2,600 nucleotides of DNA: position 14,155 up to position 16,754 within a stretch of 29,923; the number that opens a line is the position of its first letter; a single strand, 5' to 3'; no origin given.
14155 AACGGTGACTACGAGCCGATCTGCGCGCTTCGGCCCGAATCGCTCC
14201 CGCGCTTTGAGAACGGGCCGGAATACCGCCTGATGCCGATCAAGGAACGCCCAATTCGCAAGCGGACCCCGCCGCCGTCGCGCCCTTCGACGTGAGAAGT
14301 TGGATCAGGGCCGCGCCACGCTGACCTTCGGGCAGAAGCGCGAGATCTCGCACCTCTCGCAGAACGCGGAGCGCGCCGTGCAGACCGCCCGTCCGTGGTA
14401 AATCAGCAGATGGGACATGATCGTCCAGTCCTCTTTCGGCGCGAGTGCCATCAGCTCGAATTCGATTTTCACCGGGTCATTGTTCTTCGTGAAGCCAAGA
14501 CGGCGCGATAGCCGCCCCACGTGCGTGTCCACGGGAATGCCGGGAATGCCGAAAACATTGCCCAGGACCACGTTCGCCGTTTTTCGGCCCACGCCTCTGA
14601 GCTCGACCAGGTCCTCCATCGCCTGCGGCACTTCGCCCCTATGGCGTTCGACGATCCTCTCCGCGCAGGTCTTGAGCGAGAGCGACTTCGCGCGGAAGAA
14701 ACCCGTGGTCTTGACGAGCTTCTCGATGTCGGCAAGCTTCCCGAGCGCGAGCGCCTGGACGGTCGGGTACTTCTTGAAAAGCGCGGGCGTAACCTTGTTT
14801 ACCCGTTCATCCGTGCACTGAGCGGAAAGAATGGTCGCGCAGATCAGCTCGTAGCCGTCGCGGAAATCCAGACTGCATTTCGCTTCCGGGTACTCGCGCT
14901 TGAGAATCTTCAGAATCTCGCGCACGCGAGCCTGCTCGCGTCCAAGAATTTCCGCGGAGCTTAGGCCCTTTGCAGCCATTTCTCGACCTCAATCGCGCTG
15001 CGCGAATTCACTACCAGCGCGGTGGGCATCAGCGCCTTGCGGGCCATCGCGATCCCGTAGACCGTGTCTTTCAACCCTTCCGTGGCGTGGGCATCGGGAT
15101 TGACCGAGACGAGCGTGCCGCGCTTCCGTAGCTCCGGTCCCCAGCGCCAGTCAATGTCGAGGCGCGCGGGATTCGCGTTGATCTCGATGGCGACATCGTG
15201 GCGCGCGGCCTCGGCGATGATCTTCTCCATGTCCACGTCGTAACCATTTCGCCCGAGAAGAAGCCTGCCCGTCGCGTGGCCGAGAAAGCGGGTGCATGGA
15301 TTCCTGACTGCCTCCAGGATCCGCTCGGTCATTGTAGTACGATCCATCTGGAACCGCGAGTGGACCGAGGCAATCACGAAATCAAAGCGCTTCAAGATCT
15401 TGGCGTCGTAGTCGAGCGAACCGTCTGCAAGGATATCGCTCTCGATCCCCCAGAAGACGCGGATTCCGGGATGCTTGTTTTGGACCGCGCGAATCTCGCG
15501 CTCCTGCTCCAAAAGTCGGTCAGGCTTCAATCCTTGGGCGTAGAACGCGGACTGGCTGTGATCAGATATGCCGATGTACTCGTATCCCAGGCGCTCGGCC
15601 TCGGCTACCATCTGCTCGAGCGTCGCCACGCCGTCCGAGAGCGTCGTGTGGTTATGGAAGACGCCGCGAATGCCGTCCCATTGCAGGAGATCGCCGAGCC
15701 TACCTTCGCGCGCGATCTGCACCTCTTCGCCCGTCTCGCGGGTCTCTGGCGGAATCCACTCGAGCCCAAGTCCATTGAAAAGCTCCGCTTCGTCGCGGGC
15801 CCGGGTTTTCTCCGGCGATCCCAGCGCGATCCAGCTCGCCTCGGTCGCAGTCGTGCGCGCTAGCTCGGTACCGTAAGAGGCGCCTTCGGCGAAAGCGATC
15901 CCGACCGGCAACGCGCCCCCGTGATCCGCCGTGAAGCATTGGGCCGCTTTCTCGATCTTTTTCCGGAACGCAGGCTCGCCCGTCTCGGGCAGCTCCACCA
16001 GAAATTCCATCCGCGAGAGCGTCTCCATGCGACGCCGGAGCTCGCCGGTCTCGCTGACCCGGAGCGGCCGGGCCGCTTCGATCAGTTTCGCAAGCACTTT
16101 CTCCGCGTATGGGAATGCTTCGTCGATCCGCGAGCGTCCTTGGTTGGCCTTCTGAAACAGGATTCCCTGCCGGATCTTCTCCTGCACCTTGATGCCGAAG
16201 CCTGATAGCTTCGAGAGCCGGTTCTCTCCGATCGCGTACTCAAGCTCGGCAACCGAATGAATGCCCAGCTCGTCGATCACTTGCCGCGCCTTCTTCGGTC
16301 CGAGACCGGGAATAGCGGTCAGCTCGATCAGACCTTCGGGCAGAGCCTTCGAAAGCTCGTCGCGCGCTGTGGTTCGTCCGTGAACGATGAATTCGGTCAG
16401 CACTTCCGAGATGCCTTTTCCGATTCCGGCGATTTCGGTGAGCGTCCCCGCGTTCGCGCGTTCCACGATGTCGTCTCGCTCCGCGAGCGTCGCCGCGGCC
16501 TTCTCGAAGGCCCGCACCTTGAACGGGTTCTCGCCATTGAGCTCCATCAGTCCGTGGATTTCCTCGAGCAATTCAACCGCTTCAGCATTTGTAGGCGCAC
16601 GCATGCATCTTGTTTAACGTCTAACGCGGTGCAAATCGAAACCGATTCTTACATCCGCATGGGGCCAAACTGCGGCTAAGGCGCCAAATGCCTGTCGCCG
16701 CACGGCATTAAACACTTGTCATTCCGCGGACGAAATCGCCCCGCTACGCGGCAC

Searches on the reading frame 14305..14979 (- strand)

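Call 8: search_protein_families(library=pfam, proteins=[window:14305-14979:-], max_evalue=0.001)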
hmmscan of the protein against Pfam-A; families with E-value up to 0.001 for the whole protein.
window:14305-14979:- (224 aa): 2 families
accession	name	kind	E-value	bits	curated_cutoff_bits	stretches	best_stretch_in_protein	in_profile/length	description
PF00730.31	HhH-GPD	-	8.9e-23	81.1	26.2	1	48-181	2-107/108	HhH-GPD superfamily base excision DNA repair protein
PF00633.29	HHH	-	4.6e-06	26.6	24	1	112-139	1-28/30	Helix-hairpin-helix motif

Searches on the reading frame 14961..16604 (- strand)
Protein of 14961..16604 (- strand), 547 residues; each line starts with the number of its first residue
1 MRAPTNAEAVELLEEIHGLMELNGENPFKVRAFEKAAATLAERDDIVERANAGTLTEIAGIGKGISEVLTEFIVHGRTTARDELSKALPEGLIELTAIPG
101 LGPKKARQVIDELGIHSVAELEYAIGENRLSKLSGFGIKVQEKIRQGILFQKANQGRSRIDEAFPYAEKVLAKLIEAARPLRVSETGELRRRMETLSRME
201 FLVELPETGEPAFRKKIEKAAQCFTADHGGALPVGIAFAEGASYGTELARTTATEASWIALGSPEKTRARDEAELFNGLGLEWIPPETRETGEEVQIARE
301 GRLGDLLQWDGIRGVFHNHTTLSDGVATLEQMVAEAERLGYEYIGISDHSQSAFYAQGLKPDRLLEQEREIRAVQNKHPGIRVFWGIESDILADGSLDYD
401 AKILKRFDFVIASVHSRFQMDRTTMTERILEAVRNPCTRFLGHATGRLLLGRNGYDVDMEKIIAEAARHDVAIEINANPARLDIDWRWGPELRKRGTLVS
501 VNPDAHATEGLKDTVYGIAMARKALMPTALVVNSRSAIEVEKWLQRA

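Call 8: search_protein_families(library=pfam, proteins=[window:14961-16604:-], max_evalue=0.001)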
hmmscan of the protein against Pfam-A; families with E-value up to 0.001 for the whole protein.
window:14961-16604:- (547 aa): 5 families
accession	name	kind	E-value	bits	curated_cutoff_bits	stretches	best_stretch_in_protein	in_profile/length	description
PF14716.13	HHH_8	-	6.5e-16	58.9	30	1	5-77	2-72/73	Helix-hairpin-helix domain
PF14520.12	HHH_5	-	5.6e-11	43.2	27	1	94-145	3-52/57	Helix-hairpin-helix domain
PF02811.25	PHP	-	8e-11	43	26.4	1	316-476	2-162/164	PHP domain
PF14791.11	DNA_pol_B_thumb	-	3.9e-05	23.8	25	1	266-290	39-63/63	DNA polymerase beta thumb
PF00633.29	HHH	-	0.00057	20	24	0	92-111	10-29/30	Helix-hairpin-helix motif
